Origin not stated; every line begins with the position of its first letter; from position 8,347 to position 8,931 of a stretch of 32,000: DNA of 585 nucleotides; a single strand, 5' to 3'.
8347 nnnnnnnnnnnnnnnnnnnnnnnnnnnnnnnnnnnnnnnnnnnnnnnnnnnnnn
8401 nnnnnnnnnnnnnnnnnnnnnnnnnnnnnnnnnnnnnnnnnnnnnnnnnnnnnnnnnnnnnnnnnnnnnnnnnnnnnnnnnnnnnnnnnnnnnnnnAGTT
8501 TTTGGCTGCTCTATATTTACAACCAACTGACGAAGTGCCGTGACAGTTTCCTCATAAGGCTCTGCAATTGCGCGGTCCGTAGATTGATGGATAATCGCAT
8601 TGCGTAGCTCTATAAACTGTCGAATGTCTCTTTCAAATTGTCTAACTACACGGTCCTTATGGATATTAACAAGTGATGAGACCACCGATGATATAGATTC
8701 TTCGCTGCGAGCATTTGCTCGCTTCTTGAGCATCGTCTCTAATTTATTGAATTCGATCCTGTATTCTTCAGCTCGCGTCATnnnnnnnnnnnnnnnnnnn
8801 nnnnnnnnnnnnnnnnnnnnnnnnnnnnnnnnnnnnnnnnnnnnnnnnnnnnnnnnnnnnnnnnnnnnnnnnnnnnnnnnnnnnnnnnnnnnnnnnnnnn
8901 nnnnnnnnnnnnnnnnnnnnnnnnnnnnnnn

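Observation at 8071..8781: HEPN RNase domain fused to a CBS pair: possible adenosyl-ligand-gated RNase effector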

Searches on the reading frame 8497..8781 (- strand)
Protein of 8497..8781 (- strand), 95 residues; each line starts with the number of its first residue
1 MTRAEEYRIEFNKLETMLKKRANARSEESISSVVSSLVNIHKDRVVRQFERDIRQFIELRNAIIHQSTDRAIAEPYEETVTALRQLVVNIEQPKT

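Call 32: search_solved_structures(query=A3, max_evalue=10, show_alignments=3)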
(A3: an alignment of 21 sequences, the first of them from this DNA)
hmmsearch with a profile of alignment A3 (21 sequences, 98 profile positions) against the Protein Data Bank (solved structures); distinct sequences matched with E-value up to 10: 6.
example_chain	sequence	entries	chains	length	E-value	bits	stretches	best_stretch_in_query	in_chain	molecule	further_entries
6m6u_B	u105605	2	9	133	0.038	17.5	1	19-91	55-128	Toxin-antitoxin system toxin HepN family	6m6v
5yep_B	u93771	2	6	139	0.041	17.3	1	19-92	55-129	Toxin-antitoxin system toxin HepN family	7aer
6m6w_B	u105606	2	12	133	0.042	17.3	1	19-91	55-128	Toxin-antitoxin system toxin HepN family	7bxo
6zff_A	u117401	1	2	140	0.87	13.1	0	20-64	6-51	DNA double-strand break repair Rad50 ATPase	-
9r1o_A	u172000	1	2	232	1.5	12.3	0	4-42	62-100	sc-apCC-6-DPH-NR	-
8oyy_A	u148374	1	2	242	6.8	10.2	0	4-42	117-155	De novo designed soluble GPCR-like protein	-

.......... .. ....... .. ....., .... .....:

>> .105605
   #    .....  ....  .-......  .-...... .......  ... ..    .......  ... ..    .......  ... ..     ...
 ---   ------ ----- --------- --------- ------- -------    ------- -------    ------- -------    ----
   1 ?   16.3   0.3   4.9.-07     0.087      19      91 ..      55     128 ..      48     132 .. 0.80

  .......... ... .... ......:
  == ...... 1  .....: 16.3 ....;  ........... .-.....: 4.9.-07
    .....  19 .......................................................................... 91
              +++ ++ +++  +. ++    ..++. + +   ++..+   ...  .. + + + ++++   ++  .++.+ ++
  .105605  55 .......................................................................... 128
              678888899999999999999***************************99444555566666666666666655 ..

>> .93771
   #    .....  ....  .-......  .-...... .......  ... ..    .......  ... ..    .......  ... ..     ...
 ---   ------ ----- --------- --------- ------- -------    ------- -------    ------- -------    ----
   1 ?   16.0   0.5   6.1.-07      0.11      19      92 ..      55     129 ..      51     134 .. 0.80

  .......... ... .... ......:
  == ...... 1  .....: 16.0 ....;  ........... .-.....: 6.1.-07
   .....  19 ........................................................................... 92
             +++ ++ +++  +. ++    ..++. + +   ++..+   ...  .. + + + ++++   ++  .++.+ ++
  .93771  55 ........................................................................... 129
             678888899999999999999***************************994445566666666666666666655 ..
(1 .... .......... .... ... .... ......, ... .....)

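Call 33: search_protein_families(library=pfam, alignment_id=A3, max_evalue=1)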
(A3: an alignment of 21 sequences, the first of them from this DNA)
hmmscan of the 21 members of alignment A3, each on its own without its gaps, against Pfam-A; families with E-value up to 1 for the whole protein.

A. member 1, seq(95 aa): 4 families
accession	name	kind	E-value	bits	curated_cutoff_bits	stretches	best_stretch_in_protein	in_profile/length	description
PF12358.13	DUF3644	-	0.00021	21.4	27.6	1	11-82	56-121/183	Domain of unknown function (DUF3644)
PF18735.6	HEPN_RiboL-PSP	-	0.0011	19.4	28.4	1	14-90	94-185/191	RiboL-PSP-HEPN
PF18739.6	HEPN_Apea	-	0.032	15.1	24.4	1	13-73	44-106/136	Apea-like HEPN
PF20649.3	COG5_C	-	0.074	13.4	24.7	1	6-75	18-81/186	Conserved oligomeric Golgi complex subunit 5, C-terminal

B. families by the number of members that match (of 21 scanned): 31 families (the first 25 are shown)
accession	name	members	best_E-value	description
PF18735.6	HEPN_RiboL-PSP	15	0.001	RiboL-PSP-HEPN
PF12358.13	DUF3644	10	3.6e-05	Domain of unknown function (DUF3644)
PF01934.22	HepT-like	8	1.9e-05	Ribonuclease HepT-like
PF20185.3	DUF6548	5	0.0024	Family of unknown function (DUF6548)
PF18730.6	HEPN_Cthe2314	5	0.0024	Cthe_2314-like HEPN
PF00424.23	REV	3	0.022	REV protein (anti-repression trans-activator protein)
PF18739.6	HEPN_Apea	2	0.032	Apea-like HEPN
PF22105.2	DUF6943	2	0.062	Family of unknown function (DUF6943)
PF14069.11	SpoVIF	1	0.0014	Stage VI sporulation protein F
PF18041.7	MapZ_EC1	1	0.0069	MapZ extracellular domain 1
PF00898.22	Orbi_VP2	1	0.0078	Orbivirus outer capsid protein VP2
PF18737.6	HEPN_MAE_28990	1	0.01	MAE_28990/MAE_18760-like HEPN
PF25101.1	Spectrin_7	1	0.012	Animal spectrin repeats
PF01231.23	IDO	1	0.028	Indoleamine 2,3-dioxygenase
PF03097.24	BRO1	1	0.029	BRO1-like domain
PF18731.6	HEPN_Swt1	1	0.034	Swt1-like HEPN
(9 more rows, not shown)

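Call 40: predict_structure(alignment_id=A3)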
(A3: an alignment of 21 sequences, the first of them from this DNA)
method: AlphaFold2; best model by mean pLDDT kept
length: 95 residues; sequences in the alignment: 21
mean_pLDDT: 87.6   pTM: 0.77
mean pLDDT of the five models: 87.6, 84.1, 83.8, 81.3, 80.4
residues with pLDDT >= 90: 55; 70-90: 34; 50-70: 6; < 50: 0
segments of 3 or more residues with pLDDT < 50: none
pLDDT, mean of each block of 10 residues (from residue 1): 87 93 88 93 92 92 72 86 93 77
secondary structure, 60 per line:
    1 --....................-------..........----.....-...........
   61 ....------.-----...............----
elements in order: H3-22 H30-39 H44-48 H50-63 H77-91

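Call 44: fold_search(model_id=the predicted structure, library=pdb)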
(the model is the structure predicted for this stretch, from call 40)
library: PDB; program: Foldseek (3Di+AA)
matches with E <= 10: 50; with E <= 0.001: 0
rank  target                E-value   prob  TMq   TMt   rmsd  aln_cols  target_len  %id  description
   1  7cot_C                2.9e+00  0.03  0.21  0.18  23.9        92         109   15  Structure of post fusion core of SARS-CoV-2 S2 subunit (released 2021-08-18)
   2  1hx8_B                3.2e+00  0.04  0.19  0.08  12.9        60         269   15  CRYSTAL STRUCTURE OF N-TERMINAL DOMAIN OF DROSOPHILA AP180 (released 2001-02-28)
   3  6m6w_H                3.6e+00  0.18  0.45  0.37   4.9        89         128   10  Crystal structure the toxin-antitoxin MntA-HpeT mutant-Y104A (released 2020-09-30)
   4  6m1v                  3.6e+00  0.03  0.20  0.20  18.9        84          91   17  Crystal structure of post fusion core of 2019-nCoV S2 subunit (released 2020-06-03)
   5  8orq_F                3.8e+00  0.04  0.23  0.19  14.5       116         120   10  Cryo-EM structure of Pyrococcus furiosus apo form RNA polymerase open clamp conformation (released 2024-04-24)
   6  5yep_C                4.1e+00  0.15  0.44  0.36   5.1        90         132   11  Crystal structure of SO_3166-SO_3165 from Shewanella oneidensis (released 2018-03-28)
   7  2kmf_MODEL_1_A        4.6e+00  0.07  0.32  0.28  11.0       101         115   11  Solution Structure of Psb27 from cyanobacterial photosystem II (released 2009-09-08)
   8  4l8i_B                4.6e+00  0.02  0.19  0.16  13.5        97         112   15  Crystal structure of RSV epitope scaffold FFL_005 (released 2014-02-12)
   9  5yep_B                4.8e+00  0.14  0.43  0.34   4.9        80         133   12  Crystal structure of SO_3166-SO_3165 from Shewanella oneidensis (released 2018-03-28)
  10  4ncq_B                4.8e+00  0.08  0.35  0.31  13.2       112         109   12  Crystal structure of NiSOD H1A mutant (released 2014-12-24)
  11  6exu                  4.8e+00  0.04  0.24  0.23  10.7        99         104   12  Crystal structure of the DNA binding domain of fission yeast Sap1 (released 2018-11-28)
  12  1t6i_A                5.1e+00  0.07  0.34  0.31  13.3       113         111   12  Nickel Superoxide Dismutase (NiSOD) Apo Structure (released 2004-07-13)
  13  1t6q_A                5.1e+00  0.06  0.33  0.30  13.2       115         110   11  Nickel Superoxide Dismutase (NiSOD) CN-treated Apo Structure (released 2004-07-13)
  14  8s5f_A                5.1e+00  0.04  0.26  0.11  11.1        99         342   15  Crystal structure of the HExxH domain of ChlBHExxH a novel alpha-ketoglutarate dependent oxygenase (released 2024-10-02)
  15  7bxo_D                5.4e+00  0.12  0.43  0.34   5.9        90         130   10  Crystal structure of the toxin-antitoxin with AMP-PNP (released 2020-09-30)
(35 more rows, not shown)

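Call 52: search_protein_representatives(alignment_id=A3)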
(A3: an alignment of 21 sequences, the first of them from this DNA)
Query: 21 sequences, 98 profile positions. Proteins with E-value up to 0.001 (for the whole library): 1757; up to 1e-10: 858; up to 1e-30: 0. The best 150 are listed.
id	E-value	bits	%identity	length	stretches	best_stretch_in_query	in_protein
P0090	1.7e-27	111.6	-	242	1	4-97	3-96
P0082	1.9e-27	111.5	-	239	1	4-98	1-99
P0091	4.2e-27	110.4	-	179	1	5-97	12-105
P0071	1.4e-26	108.7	-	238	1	4-98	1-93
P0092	1.7e-26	108.4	-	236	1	3-97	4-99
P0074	2.2e-26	108.1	-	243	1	2-98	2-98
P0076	1.8e-25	105.1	-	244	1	1-97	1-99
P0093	3.8e-25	104.1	-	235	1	4-98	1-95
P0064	5.8e-25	103.5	-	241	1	4-97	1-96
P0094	7.6e-25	103.1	-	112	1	4-98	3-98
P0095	1.9e-24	101.9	-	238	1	3-97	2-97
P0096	3.1e-24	101.2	-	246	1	3-98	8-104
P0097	3.4e-24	101.0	-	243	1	4-98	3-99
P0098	4.8e-24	100.5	-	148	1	4-97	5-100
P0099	1.4e-23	99.0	-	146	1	5-97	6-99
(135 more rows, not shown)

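Call 63: find_homologous_proteins(query=A3, max_evalue=0.001)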
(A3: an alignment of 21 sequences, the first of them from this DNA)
Query A3 (21 sequences) (95 aa, profile of the alignment): 29 proteins with E <= 0.001 among 528 candidates.
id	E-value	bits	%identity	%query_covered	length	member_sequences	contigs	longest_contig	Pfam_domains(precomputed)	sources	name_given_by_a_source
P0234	9.7e-27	111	92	100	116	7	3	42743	-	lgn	-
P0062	1.4e-26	110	99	100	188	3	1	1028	PF00571.34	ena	-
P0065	1.4e-26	110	96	99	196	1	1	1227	PF00571.34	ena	-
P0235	3.0e-25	106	100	95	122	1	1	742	-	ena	-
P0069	1.3e-22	98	100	85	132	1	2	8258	PF12358.14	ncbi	-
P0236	1.5e-21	94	28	84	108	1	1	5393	-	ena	-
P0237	3.5e-20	90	76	92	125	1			-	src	-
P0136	4.7e-20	89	31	88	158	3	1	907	PF00571.34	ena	-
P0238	4.8e-20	89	35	87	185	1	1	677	-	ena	-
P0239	4.9e-20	89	26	97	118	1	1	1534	-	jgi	-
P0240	2.1e-18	84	29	99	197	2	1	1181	-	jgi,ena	-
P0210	3.3e-18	83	25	80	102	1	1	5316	-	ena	-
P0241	3.6e-18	83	29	86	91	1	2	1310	-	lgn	-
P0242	4.0e-18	83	40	89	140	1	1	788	-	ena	-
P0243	8.5e-18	82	32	91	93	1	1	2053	-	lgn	-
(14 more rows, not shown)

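Call 79: search_solved_structures(query=A4, max_evalue=10, show_alignments=0)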
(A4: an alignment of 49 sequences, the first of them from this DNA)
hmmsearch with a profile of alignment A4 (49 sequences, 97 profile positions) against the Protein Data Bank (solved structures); distinct sequences matched with E-value up to 10: 17.
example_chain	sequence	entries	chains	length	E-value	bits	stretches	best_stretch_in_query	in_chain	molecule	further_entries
6m6w_B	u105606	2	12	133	0.023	18.2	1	34-92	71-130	Toxin-antitoxin system toxin HepN family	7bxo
6m6u_B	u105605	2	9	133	0.027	18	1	34-92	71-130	Toxin-antitoxin system toxin HepN family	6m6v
5yep_B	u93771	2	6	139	0.03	17.8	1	34-92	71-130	Toxin-antitoxin system toxin HepN family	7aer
5d8r_A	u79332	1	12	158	0.38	14.3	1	49-73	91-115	Ferroxidase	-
5d8x_A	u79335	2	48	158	0.42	14.2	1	49-73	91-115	Ferroxidase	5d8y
3is7_A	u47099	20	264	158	0.43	14.2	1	50-73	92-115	Bacterioferritin | Ferroxidase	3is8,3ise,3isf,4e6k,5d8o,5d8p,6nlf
5d8s_A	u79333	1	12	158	0.47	14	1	51-73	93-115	Ferroxidase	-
4tob_A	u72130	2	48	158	0.48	14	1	50-73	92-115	Bacterioferritin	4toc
4tod_A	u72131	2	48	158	0.49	14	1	50-73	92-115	Bacterioferritin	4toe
4to9_A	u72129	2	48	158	0.5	13.9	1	50-73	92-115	Bacterioferritin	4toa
5d8q_A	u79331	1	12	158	0.53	13.8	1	50-73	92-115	Ferroxidase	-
8qhc_A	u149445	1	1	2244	0.81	13.3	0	2-59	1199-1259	Protein SidH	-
8qfs_A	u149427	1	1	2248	0.81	13.3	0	2-59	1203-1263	Protein SidH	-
6zff_A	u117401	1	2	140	0.94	13.1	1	19-63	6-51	DNA double-strand break repair Rad50 ATPase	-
1m8a_A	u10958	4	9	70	1.3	12.6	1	61-91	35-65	Small inducible cytokine A20 | C-C motif chemokine 20 (Small-inducible cytokine A20) (Macrophage inflammatory protein 3 a | C-C motif chemokine 20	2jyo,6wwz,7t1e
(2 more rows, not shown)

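Call 94: fold_search(model_id=the predicted structure, library=viral)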
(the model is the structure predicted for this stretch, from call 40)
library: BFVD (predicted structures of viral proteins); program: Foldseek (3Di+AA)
matches with E <= 10: 107; with E <= 0.001: 0
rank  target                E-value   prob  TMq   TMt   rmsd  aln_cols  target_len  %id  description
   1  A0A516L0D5            2.6e-01  0.57  0.39  0.38   7.1        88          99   18  (no name in the UniProt tables at hand)
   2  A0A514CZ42            8.5e-01  0.38  0.48  0.20   6.1       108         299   17  (no name in the UniProt tables at hand)
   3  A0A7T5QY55            1.1e+00  0.13  0.30  0.30  12.3        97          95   16  (no name in the UniProt tables at hand)
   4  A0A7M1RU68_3          2.4e+00  0.12  0.33  0.05   7.4        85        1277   13  NTF2 domain-containing protein [uncultured phage cr272_1]
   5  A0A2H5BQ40            2.5e+00  0.05  0.23  0.14  24.3       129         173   10  Uncharacterized protein [Vibrio phage Vp_R1]
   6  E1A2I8                2.8e+00  0.05  0.25  0.26  12.4        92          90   13  Uncharacterized protein [Aeromonas phage phiAS5]
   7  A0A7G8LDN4            2.8e+00  0.03  0.17  0.14  14.2        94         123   18  (no name in the UniProt tables at hand)
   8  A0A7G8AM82            3.0e+00  0.03  0.19  0.14  12.7        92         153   15  (no name in the UniProt tables at hand)
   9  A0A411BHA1            3.2e+00  0.06  0.28  0.26  13.9       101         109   10  (no name in the UniProt tables at hand)
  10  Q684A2                3.4e+00  0.06  0.27  0.23  11.7       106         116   12  (no name in the UniProt tables at hand)
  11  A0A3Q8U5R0            3.6e+00  0.06  0.19  0.24   8.1        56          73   11  (no name in the UniProt tables at hand)
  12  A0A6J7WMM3            3.6e+00  0.06  0.25  0.22  14.4        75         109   17  Uncharacterized protein [uncultured Caudovirales phage]
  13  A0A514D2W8            3.6e+00  0.06  0.30  0.22  12.5        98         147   11  (no name in the UniProt tables at hand)
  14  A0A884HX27            3.6e+00  0.05  0.24  0.25  13.8        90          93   19  (no name in the UniProt tables at hand)
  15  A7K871                3.8e+00  0.18  0.43  0.49   5.0        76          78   16  Uncharacterized protein z111R [Chlorovirus heliozoae]
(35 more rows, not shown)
